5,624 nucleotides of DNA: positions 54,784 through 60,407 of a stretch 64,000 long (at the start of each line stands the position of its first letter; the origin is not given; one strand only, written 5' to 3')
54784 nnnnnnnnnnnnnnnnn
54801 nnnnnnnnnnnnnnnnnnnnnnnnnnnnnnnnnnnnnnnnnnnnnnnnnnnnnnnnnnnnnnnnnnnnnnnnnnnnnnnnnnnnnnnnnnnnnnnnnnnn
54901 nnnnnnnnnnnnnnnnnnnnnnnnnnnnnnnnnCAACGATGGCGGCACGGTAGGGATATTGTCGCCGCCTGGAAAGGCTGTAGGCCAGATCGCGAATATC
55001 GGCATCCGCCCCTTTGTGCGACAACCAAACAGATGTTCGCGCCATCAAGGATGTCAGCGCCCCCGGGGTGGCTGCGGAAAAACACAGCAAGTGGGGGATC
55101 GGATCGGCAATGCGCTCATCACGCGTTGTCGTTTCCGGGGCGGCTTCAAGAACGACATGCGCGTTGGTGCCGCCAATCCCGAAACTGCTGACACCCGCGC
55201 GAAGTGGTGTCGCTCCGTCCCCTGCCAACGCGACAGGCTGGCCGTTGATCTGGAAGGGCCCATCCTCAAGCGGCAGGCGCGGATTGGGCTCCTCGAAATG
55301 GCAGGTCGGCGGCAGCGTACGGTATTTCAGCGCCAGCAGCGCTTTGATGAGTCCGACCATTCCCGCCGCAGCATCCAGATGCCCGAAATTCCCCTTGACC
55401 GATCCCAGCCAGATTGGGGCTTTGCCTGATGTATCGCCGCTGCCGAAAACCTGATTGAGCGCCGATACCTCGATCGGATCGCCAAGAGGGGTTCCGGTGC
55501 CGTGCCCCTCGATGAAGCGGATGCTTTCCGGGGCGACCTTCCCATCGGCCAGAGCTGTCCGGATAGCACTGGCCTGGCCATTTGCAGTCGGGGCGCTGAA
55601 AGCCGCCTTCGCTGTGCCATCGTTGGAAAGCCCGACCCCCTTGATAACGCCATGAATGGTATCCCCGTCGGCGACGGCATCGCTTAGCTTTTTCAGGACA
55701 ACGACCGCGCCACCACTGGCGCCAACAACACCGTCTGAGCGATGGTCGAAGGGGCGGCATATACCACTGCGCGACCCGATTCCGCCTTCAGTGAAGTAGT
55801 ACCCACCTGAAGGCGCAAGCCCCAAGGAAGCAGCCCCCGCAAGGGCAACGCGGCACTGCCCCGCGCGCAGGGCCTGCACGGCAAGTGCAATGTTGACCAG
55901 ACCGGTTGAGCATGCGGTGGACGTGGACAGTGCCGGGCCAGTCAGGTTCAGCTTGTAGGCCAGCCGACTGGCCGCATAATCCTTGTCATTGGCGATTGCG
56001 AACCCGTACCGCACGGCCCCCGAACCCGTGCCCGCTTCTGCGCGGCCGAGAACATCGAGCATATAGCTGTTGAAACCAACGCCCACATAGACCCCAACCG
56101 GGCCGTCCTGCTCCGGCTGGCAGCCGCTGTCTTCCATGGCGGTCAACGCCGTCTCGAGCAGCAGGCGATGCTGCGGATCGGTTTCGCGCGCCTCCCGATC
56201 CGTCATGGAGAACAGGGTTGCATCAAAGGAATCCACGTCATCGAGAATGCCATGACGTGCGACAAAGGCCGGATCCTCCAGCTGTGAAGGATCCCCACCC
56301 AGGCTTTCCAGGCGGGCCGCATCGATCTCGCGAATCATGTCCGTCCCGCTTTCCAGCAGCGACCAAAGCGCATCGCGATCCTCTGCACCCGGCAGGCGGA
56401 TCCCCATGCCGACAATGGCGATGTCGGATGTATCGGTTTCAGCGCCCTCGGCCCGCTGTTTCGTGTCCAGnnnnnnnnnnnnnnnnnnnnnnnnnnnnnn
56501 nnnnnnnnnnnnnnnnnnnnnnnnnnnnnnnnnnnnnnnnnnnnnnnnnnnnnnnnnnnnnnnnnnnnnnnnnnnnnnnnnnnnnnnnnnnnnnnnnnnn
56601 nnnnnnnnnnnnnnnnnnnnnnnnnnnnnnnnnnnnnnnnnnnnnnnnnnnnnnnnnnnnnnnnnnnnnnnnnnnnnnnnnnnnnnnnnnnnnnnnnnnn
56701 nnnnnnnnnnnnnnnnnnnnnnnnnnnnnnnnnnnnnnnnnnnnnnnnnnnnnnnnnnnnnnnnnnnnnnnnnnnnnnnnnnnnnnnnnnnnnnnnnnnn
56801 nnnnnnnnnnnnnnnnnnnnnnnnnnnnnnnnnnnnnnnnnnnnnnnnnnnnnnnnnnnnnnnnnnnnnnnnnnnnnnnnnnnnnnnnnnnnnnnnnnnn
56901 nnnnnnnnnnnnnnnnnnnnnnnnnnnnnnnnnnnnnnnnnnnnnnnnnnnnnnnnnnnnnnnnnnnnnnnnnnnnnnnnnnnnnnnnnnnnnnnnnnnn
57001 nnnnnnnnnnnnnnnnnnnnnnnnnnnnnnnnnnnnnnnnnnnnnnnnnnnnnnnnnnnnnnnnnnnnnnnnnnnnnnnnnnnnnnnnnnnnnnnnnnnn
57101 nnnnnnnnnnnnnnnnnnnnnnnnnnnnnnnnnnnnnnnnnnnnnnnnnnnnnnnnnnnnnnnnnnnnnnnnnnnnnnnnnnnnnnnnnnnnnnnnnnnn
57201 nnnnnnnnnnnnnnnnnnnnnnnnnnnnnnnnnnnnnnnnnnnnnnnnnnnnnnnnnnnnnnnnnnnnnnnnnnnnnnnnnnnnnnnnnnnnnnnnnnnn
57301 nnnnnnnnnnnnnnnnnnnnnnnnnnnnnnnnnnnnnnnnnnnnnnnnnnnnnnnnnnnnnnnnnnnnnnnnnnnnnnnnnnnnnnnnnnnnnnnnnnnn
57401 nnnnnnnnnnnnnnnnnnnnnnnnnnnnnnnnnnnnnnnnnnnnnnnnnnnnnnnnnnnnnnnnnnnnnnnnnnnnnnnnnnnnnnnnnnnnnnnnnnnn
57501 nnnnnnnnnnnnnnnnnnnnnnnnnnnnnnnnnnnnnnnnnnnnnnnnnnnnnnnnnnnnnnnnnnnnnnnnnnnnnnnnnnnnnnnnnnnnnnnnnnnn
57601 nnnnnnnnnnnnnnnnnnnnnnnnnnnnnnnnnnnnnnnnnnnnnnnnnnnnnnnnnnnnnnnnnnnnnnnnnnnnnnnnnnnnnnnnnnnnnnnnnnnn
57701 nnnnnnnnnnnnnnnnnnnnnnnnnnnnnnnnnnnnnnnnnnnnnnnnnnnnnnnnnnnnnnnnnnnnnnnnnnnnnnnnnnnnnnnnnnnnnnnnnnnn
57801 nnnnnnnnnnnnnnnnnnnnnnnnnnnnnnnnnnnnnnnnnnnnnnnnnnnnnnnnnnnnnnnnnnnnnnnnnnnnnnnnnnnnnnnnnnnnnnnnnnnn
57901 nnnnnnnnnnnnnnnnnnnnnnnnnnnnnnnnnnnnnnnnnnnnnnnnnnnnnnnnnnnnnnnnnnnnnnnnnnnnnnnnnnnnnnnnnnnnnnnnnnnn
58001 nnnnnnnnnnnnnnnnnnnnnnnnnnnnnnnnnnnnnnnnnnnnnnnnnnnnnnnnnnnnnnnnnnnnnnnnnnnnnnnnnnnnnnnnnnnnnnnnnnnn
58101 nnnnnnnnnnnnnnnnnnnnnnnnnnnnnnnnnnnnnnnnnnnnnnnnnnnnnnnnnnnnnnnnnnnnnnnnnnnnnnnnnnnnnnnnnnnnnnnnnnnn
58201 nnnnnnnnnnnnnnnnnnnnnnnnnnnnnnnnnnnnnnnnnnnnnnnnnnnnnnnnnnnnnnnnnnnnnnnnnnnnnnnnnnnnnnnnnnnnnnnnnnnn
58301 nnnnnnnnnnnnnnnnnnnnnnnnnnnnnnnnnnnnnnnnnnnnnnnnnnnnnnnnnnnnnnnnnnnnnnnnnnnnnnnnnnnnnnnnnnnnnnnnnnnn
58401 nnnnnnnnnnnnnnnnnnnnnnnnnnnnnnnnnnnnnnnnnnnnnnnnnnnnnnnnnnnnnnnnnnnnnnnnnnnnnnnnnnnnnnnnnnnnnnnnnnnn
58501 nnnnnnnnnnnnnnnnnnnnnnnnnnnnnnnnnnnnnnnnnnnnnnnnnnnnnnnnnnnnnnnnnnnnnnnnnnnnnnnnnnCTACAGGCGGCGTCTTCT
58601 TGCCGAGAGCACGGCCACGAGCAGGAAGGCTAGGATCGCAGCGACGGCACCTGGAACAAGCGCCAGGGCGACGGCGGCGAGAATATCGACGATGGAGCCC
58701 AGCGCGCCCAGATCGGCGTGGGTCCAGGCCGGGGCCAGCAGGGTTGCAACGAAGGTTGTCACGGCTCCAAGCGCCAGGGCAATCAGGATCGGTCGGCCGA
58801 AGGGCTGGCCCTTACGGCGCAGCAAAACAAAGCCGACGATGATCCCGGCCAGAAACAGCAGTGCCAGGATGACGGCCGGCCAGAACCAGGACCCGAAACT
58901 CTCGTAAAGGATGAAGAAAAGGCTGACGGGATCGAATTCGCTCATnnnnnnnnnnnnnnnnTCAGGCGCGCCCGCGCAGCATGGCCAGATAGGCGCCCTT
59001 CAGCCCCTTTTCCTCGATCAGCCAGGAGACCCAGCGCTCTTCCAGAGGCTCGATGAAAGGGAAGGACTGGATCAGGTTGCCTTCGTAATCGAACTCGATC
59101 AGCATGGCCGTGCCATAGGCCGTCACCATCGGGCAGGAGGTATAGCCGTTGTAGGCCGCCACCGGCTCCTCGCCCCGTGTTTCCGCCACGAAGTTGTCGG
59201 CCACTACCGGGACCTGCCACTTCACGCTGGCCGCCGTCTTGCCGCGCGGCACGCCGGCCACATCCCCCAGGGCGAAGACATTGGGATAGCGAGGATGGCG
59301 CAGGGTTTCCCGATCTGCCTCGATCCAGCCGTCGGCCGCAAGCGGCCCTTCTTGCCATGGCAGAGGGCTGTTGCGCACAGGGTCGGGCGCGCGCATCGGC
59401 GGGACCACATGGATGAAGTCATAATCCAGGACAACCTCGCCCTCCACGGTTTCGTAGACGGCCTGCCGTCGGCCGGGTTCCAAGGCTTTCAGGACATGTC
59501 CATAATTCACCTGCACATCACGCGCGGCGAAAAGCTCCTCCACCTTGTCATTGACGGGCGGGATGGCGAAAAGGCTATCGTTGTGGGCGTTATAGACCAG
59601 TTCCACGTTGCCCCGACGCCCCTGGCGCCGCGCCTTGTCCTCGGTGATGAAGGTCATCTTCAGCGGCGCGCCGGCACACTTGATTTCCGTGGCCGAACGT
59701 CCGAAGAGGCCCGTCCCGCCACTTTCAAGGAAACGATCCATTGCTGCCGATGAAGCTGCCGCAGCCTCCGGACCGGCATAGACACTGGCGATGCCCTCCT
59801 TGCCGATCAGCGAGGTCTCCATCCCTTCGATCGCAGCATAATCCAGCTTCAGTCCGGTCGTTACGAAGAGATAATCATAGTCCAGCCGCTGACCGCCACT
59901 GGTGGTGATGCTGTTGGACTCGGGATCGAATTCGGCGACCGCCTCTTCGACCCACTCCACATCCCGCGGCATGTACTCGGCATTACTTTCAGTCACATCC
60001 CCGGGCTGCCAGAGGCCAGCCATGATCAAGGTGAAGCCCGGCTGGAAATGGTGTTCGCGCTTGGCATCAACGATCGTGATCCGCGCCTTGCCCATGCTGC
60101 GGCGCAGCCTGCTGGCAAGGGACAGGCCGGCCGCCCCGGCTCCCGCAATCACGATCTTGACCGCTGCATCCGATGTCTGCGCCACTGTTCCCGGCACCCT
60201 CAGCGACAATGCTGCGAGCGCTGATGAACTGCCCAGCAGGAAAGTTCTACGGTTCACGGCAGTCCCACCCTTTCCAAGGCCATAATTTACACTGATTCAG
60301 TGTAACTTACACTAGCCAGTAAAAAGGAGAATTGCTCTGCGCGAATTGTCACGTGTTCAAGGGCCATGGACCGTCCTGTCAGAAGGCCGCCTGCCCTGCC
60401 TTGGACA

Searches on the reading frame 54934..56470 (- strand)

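Call 41: search_solved_structures(query=window:54934-56470:-, max_evalue=1e-30)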
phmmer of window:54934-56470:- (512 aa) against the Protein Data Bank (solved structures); distinct sequences matched with E-value up to 1e-30: 83 (the best 60 are shown).
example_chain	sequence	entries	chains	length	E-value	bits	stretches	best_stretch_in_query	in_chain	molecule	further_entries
7zma_A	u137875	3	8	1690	6e-154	516.8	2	15-504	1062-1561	Putative polyketide synthase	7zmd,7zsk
4oqj_A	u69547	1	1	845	4.4e-127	428.1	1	3-512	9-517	PKS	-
4wky_A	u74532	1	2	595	1.3e-114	387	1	14-511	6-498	Beta-ketoacyl synthase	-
8xjy_A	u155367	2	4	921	2.4e-111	376.2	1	15-512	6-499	Polyketide synthase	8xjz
8xju_A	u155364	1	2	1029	3.1e-111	375.8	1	15-512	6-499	Polyketide synthase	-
8xbl_A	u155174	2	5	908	2.2e-94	320.3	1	10-468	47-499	Colibactin polyketide synthase ClbC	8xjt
4mz0_A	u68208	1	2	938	2.4e-94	320.2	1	2-447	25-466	CurL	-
6mhl_A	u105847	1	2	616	1.2e-89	304.6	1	15-505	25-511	Hybrid NRPS/PKS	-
5elp_C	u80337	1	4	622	1.2e-89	304.6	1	16-504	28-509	NRPS/PKS protein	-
8cjh_A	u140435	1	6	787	4.8e-87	296.1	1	14-508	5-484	Colibactin hybrid non-ribosomal peptide synthetase/type I polyketide synthase ClbK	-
9jj9_B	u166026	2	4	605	2e-85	290.7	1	7-511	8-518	Polyketide synthase GfsA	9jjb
5bp1_A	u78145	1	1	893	2.3e-85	290.5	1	15-506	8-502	Mycocerosic acid synthase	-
9d2z_A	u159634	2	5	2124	2.5e-85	290.4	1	13-512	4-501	Mycocerosic acid synthase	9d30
9d2y_A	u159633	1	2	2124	2.5e-85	290.4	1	13-512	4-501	Multifunctional mycocerosic acid synthase membrane-associated MAS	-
8in9_A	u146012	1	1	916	8.6e-85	288.6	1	7-511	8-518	Polyketide synthase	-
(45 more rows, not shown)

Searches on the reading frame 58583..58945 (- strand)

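Call 5: search_protein_families(library=pfam, proteins=[window:58583-58945:-], max_evalue=0.001)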
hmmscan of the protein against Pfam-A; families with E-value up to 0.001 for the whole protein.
window:58583-58945:- (120 aa): 1 family
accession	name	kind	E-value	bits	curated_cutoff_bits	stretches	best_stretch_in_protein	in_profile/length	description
PF17336.7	DUF5368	-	2.1e-07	31.6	25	1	1-112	1-110/112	Family of unknown function (DUF5368)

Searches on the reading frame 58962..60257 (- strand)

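Call 5: search_protein_families(library=pfam, proteins=[window:58962-60257:-], max_evalue=0.001)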
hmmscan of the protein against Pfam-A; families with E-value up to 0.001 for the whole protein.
window:58962-60257:- (431 aa): 1 family
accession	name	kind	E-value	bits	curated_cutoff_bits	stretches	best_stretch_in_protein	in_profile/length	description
PF07992.20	Pyr_redox_2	-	2.6e-14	53.8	26.1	1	34-338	2-282/291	Pyridine nucleotide-disulphide oxidoreductase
